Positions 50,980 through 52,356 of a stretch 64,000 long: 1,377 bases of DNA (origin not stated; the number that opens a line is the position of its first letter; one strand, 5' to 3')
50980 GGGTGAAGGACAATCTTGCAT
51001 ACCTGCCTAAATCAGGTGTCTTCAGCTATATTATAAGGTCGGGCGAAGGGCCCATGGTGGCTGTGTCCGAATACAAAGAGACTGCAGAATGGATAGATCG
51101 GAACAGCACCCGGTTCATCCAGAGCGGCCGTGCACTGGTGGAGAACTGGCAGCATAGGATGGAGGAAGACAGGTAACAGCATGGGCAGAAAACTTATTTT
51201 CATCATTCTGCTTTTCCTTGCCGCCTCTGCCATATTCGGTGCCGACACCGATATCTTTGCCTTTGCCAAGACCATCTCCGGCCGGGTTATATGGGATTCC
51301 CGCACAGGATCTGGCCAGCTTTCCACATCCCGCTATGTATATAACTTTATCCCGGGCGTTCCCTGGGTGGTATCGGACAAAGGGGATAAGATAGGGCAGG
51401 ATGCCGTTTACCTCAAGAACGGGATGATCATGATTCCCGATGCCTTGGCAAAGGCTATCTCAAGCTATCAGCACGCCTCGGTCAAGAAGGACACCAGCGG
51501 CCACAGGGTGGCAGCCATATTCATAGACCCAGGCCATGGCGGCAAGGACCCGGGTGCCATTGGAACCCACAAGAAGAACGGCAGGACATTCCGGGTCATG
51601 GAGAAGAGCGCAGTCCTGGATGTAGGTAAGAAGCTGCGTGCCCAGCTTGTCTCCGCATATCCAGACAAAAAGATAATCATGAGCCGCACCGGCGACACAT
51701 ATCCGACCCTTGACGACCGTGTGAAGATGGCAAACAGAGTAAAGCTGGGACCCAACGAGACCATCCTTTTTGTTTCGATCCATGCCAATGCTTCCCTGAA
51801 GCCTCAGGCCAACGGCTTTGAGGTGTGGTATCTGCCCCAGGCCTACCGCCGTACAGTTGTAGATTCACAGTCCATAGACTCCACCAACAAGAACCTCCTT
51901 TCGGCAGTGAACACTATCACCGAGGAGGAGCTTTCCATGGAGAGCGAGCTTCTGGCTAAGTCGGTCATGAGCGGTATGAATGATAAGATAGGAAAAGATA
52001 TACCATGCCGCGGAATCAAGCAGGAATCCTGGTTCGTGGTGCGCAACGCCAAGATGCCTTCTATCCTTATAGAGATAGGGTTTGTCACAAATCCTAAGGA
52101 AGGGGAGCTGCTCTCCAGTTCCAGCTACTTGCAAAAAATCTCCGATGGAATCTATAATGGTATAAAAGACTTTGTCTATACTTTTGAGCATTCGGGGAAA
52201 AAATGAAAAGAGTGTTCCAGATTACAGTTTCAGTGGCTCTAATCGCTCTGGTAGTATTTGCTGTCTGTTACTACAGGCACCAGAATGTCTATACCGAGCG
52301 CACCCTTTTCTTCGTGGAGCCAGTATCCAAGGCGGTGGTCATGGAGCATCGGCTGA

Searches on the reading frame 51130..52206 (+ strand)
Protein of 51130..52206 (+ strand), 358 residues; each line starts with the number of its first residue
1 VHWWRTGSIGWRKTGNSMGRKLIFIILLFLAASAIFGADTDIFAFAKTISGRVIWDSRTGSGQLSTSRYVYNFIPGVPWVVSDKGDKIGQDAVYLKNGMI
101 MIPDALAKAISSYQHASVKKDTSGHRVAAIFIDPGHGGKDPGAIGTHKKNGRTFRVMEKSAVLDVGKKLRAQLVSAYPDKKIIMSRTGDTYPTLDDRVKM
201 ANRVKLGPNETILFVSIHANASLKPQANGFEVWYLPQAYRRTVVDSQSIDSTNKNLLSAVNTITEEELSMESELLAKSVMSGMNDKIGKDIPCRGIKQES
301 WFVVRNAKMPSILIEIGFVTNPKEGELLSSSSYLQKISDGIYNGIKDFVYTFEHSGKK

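Call 61: search_protein_families(library=pfam, proteins=[window:51130-52206:+], max_evalue=0.00001)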
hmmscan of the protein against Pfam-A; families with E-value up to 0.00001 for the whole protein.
window:51130-52206:+ (358 aa): 1 family
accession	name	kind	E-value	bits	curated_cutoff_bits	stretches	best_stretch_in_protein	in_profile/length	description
PF01520.23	Amidase_3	-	8.2e-48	163.2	27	1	130-346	1-173/174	N-acetylmuramoyl-L-alanine amidase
